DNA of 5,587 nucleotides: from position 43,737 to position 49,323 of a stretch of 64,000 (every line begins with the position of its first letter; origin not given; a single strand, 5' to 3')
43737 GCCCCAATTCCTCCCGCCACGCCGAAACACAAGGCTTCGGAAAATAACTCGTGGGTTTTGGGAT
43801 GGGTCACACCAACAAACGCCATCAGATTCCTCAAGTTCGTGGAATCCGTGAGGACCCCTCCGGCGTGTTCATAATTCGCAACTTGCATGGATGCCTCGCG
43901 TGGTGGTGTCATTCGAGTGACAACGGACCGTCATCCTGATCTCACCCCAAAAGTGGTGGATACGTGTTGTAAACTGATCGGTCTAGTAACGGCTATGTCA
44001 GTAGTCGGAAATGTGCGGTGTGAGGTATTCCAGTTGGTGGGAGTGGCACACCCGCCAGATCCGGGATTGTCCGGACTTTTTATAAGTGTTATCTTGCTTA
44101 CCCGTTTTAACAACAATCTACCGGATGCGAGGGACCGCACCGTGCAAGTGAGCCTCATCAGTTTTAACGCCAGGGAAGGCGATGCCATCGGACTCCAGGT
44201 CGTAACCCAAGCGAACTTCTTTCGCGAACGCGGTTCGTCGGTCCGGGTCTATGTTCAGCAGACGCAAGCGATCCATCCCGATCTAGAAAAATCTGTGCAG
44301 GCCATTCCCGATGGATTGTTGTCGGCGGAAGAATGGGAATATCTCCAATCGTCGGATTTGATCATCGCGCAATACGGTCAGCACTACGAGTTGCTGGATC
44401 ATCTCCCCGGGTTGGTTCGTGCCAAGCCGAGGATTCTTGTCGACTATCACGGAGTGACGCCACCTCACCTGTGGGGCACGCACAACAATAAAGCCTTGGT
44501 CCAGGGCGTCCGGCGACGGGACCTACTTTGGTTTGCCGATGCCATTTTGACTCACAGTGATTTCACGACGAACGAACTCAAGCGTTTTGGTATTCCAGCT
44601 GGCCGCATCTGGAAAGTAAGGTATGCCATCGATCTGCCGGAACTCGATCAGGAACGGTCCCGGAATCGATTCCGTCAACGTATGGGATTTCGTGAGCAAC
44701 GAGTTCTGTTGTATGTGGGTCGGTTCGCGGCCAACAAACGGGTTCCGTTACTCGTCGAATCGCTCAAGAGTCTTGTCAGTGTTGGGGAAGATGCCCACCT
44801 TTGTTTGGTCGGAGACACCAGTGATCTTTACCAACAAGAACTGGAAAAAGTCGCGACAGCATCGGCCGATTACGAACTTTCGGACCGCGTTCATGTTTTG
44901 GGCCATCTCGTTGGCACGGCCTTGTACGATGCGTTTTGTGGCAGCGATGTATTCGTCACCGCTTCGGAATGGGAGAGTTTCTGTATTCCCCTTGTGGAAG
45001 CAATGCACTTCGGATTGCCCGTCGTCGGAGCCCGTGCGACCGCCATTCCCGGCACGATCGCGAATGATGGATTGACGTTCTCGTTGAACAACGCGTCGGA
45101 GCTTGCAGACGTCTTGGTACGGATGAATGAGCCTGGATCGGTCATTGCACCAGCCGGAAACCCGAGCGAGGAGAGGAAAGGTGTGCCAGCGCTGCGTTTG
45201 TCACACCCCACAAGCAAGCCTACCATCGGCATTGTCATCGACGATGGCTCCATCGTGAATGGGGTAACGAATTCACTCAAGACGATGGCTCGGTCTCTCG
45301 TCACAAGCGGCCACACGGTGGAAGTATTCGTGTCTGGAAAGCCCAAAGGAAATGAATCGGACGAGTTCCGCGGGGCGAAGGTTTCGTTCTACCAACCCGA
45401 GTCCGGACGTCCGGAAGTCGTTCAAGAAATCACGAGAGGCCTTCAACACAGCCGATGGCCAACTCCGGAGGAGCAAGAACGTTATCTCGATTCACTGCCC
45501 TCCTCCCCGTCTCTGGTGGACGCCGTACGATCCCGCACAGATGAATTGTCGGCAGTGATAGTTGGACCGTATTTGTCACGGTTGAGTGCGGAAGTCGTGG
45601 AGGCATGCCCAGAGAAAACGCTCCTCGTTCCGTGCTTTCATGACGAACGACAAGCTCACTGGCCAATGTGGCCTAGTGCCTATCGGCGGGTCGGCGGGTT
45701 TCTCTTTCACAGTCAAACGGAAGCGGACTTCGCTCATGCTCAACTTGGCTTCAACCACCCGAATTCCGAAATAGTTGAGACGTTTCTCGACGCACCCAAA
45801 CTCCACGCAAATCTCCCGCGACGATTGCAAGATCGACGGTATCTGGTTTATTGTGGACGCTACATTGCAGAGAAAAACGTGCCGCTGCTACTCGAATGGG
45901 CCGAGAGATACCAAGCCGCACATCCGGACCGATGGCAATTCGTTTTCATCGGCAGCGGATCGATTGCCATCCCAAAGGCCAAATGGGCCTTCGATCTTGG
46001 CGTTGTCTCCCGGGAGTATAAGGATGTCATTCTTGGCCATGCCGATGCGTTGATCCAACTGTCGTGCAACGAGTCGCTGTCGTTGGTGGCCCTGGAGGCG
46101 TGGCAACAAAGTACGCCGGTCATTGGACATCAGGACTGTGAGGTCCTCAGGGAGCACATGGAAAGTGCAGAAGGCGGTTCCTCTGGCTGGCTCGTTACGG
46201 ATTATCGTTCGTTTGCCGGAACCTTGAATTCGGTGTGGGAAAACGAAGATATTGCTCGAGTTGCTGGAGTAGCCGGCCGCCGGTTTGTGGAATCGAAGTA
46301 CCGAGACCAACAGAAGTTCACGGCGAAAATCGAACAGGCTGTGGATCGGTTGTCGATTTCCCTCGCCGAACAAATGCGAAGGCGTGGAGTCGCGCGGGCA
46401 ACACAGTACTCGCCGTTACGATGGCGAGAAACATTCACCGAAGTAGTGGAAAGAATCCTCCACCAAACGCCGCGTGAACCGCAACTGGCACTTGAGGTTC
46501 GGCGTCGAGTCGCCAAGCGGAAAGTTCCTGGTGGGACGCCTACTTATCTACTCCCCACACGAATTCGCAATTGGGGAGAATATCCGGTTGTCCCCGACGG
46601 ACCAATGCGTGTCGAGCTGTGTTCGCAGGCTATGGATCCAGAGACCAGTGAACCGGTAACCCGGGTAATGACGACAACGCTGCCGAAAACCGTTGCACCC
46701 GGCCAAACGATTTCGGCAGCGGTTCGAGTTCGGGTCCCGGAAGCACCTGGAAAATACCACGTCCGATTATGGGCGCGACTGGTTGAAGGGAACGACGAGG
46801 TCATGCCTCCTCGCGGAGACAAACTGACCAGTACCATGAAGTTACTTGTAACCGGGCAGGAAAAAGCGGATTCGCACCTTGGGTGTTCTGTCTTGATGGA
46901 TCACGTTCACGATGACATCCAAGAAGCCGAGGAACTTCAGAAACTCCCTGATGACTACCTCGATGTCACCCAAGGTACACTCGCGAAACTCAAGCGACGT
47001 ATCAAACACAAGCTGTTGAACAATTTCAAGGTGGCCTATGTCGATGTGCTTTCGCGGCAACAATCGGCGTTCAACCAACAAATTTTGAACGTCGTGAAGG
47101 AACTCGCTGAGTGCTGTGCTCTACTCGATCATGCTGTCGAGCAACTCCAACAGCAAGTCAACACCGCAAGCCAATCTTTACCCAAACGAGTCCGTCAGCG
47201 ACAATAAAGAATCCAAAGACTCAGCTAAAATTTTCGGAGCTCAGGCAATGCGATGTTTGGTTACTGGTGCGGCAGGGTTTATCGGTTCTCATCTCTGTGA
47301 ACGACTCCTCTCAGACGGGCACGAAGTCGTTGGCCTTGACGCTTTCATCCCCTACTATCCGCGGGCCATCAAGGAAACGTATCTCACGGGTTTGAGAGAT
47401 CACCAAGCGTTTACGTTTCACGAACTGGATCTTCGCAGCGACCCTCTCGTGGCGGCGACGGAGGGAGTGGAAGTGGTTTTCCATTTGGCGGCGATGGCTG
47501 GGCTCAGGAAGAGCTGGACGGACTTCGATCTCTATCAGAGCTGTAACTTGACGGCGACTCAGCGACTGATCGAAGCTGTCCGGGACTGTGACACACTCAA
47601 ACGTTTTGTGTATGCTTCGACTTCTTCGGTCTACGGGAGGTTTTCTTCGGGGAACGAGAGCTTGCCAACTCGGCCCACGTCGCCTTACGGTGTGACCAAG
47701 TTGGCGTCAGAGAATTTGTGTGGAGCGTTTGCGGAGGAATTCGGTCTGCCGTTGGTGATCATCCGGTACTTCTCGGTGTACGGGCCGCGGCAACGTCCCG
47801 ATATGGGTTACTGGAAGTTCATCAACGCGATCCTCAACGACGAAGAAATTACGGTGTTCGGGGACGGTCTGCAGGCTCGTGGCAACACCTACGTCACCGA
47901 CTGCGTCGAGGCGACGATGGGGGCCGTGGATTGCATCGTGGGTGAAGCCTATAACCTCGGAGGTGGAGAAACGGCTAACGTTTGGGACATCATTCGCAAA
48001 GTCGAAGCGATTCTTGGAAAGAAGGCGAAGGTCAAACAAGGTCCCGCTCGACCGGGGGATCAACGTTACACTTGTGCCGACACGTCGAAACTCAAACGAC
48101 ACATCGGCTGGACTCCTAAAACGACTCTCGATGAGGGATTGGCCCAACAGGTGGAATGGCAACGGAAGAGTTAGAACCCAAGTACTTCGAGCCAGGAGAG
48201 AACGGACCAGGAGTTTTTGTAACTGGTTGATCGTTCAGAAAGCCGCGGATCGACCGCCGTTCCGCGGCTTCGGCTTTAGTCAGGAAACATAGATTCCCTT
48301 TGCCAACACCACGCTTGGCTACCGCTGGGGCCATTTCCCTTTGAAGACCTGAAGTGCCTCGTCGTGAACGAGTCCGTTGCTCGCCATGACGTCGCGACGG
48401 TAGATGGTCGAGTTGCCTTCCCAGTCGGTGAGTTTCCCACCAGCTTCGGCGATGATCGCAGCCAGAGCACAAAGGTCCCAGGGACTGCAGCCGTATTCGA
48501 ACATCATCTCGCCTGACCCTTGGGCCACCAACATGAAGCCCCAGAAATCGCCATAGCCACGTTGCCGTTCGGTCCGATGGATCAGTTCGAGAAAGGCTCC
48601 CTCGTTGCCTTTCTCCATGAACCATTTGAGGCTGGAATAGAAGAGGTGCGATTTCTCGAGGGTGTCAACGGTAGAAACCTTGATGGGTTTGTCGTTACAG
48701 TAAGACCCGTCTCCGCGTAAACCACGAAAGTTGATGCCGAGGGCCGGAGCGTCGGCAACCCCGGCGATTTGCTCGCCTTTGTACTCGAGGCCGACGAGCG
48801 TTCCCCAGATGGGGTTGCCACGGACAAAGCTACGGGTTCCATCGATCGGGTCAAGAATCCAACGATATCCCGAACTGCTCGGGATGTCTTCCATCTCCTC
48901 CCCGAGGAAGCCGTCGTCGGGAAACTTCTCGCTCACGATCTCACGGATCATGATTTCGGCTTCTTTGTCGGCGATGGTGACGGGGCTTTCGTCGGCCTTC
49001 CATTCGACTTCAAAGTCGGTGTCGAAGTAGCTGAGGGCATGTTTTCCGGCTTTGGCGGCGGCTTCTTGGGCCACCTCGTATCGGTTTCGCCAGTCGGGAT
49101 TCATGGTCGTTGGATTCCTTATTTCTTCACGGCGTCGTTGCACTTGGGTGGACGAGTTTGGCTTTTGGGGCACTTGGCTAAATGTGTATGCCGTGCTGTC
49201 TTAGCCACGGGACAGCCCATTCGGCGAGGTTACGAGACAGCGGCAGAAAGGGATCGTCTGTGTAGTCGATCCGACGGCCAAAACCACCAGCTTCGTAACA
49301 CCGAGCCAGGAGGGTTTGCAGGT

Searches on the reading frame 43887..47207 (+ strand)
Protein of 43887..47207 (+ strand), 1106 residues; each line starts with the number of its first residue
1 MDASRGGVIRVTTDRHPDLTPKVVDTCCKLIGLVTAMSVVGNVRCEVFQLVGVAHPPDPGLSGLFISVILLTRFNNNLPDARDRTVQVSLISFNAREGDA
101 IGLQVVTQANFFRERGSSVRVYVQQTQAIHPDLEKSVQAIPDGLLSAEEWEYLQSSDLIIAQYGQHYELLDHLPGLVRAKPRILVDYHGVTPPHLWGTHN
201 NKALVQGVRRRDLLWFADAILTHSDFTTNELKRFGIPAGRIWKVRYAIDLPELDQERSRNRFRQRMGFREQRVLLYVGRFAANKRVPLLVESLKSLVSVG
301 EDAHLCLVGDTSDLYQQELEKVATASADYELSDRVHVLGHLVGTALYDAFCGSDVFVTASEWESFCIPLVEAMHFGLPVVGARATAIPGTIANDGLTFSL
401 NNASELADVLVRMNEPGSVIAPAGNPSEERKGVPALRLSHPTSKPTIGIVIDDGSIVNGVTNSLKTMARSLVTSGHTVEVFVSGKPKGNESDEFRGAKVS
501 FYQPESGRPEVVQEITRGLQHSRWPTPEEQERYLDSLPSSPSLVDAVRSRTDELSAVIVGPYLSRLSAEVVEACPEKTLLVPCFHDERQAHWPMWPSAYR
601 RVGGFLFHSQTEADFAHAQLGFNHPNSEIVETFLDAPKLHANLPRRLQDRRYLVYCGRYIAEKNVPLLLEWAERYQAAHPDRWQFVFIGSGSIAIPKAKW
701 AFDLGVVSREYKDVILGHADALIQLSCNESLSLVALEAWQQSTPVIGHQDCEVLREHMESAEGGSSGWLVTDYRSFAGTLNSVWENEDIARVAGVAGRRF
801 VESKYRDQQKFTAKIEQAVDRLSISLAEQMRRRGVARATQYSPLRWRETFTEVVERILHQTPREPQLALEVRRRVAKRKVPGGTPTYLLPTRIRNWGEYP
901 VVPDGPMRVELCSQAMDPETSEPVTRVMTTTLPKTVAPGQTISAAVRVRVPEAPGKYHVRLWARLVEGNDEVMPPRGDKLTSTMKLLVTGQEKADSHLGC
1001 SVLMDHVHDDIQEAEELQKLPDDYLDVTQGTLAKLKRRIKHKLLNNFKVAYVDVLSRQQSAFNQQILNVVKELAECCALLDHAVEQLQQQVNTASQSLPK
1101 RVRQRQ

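Call 44: search_protein_families(library=ncbifam, proteins=[window:43887-47207:+], max_evalue=0.00001)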
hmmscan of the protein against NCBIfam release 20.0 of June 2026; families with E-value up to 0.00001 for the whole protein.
window:43887-47207:+ (1106 aa): 22 families
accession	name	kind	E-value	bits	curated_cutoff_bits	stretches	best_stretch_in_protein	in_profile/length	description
NF053787.1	GlcN_PG_synth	equivalog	1.7e-28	99.5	480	2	217-409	144-319/361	N-acetylglucosaminyl phosphatidylglycerol synthase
TIGR03999.1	thiol_BshA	equivalog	5.7e-20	71.6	273.7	1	241-398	169-318/375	N-acetyl-alpha-D-glucosaminyl L-malate synthase BshA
NF041876.1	EPS_EpsE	equivalog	6.2e-20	71.8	400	1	272-414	215-359/389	exopolysaccharide biosynthesis GT4 family glycosyltransferase EpsE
NF038295.1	EPS_HpsP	equivalog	5.6e-17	61.8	550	1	219-391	157-326/388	hormogonium polysaccharide biosynthesis glycosyltransferase HpsP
TIGR04157.1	glyco_rSAM_CFB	subfamily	6e-16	58.4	400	1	212-392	165-340/406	TIGR04157 family glycosyltransferase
TIGR02149.1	glgA_Coryne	subfamily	4.5e-14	52.4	302.4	1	210-402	138-332/391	glycogen synthase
NF041010.1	glycosy_Agl16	equivalog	8.3e-14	51.2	575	1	189-415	107-317/352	glycosylation protein Agl16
TIGR03449.1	mycothiol_MshA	equivalog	2.6e-13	49.7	462.5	1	229-413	178-366/406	D-inositol-3-phosphate glycosyltransferase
NF012028.0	PRK15484.1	subfamily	2.6e-12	46.6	618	1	239-400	161-325/380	lipopolysaccharide N-acetylglucosaminyltransferase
TIGR04047.1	MSMEG_0565_glyc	hypoth_equivalog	4.8e-12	45.7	259.85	1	256-416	178-341/373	MSMEG_0565 family glycosyltransferase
NF047684.1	TeichurnBiosyTuaC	equivalog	9.1e-12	44.6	550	1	249-392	195-329/391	teichuronic acid biosynthesis protein TuaC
TIGR03088.1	stp2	hypoth_equivalog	1.2e-11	44.3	409.05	1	233-415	154-337/374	TIGR03088 family PEP-CTERM/XrtA system glycosyltransferase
NF038298.1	EPS_HpsO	equivalog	1.5e-09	37.2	575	1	258-414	187-350/388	hormogonium polysaccharide biosynthesis glycosyltransferase HpsO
NF038255.1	exopoly_VpsD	equivalog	2.6e-09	36.5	300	1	281-383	213-313/381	VpsD family glycosyltransferase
TIGR02095.1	glgA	subfamily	8e-09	34.7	328.45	1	256-380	276-397/477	glycogen/starch synthase, ADP-glucose type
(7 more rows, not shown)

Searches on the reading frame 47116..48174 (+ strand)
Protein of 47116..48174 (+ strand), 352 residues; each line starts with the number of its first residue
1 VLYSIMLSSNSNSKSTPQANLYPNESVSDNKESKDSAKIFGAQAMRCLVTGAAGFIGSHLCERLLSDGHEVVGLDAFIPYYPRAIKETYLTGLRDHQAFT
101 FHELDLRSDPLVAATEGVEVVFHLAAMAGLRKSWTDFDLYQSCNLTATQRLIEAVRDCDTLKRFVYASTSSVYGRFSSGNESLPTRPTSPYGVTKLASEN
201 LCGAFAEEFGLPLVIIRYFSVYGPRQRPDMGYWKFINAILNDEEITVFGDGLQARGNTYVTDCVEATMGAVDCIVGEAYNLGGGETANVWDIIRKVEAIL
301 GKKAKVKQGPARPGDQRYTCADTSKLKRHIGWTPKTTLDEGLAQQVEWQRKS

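Call 44: search_protein_families(library=ncbifam, proteins=[window:47116-48174:+], max_evalue=0.00001)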
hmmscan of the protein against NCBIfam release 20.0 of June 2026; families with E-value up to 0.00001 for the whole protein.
window:47116-48174:+ (352 aa): 28 families (the best 25 are shown)
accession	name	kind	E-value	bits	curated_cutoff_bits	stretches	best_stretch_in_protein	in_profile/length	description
TIGR01181.1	dTDP_gluc_dehyt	equivalog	1.6e-49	168.7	365.1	1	47-350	2-312/321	dTDP-glucose 4,6-dehydratase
TIGR01179.1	galE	equivalog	2e-45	155.1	262.3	1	47-351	2-327/332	UDP-glucose 4-epimerase GalE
TIGR04180.1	EDH_00030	hypoth_equivalog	2e-43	148.6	475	1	48-336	2-296/297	NAD-dependent 4,6-dehydratase LegB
NF011728.1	PRK15181.1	equivalog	1.1e-31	110.2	760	1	45-349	16-337/348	Vi polysaccharide biosynthesis UDP-N-acetylglucosaminuronic acid C-4 epimerase TviC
TIGR02197.1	heptose_epim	equivalog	1.3e-29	103.3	274.6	1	48-349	2-313/316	ADP-glyceromanno-heptose 6-epimerase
NF007956.0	PRK10675.1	subfamily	4.6e-29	101.6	394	1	45-351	1-331/338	UDP-glucose 4-epimerase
NF007582.0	PRK10217.1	equivalog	3.5e-28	98.7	698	1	46-349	3-331/355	dTDP-glucose 4,6-dehydratase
NF007490.0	PRK10084.1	subfamily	7.1e-28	97.6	649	1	45-349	1-334/361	dTDP-glucose 4,6-dehydratase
NF042422.1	oxyalk_red_OleD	equivalog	7.7e-22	78.1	580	1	45-299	1-249/329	2-alkyl-3-oxoalkanoate reductase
NF043036.1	ErythonDh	equivalog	4e-19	69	325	1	45-205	1-163/321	D-erythronate dehydrogenase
TIGR03466.1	HpnA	hypoth_equivalog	1.3e-17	63.7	367.65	1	45-311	1-257/327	hopanoid-associated sugar epimerase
NF042423.1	oxyalk_red_Shew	equivalog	2.1e-15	56.6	580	1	42-202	6-156/331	2-alkyl-3-oxoalkanoate reductase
TIGR01472.1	gmd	equivalog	3.1e-15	56.2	415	1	47-298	3-266/342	GDP-mannose 4,6-dehydratase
TIGR02622.1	CDP_4_6_dhtase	equivalog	1.2e-14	54.3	278.45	1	45-174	5-134/352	CDP-glucose 4,6-dehydratase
NF047922.1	GDPFucSynFcl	equivalog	8.1e-14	51.8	500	1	144-348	81-300/308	GDP-L-fucose synthase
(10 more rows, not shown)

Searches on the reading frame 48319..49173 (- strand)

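Call 44: search_protein_families(library=ncbifam, proteins=[window:48319-49173:-], max_evalue=0.00001)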
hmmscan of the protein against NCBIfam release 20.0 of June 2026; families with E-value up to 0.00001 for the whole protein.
window:48319-49173:- (284 aa): 6 families
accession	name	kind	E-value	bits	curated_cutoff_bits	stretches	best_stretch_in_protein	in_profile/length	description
TIGR02067.1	his_9_HisN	equivalog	1.6e-77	260.4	275.15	1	33-277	3-251/252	histidinol-phosphatase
TIGR01331.1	bisphos_cysQ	equivalog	3.7e-28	98.8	228.8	1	37-259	7-235/250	3'(2'),5'-bisphosphate nucleotidase CysQ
NF009321.0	PRK12676.1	equivalog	4.2e-21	75.2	264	1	33-273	9-258/264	bifunctional fructose-bisphosphatase/inositol-phosphate phosphatase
NF008027.1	PRK10757.1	equivalog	2.4e-19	69.3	332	1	33-271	6-251/267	inositol-1-monophosphatase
NF008182.0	PRK10931.1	equivalog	3.6e-16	59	379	1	39-258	9-230/246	3'(2'),5'-bisphosphate nucleotidase CysQ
TIGR01330.1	bisphos_HAL2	equivalog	4.6e-13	48.7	267.05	0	101-153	133-184/359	3'(2'),5'-bisphosphate nucleotidase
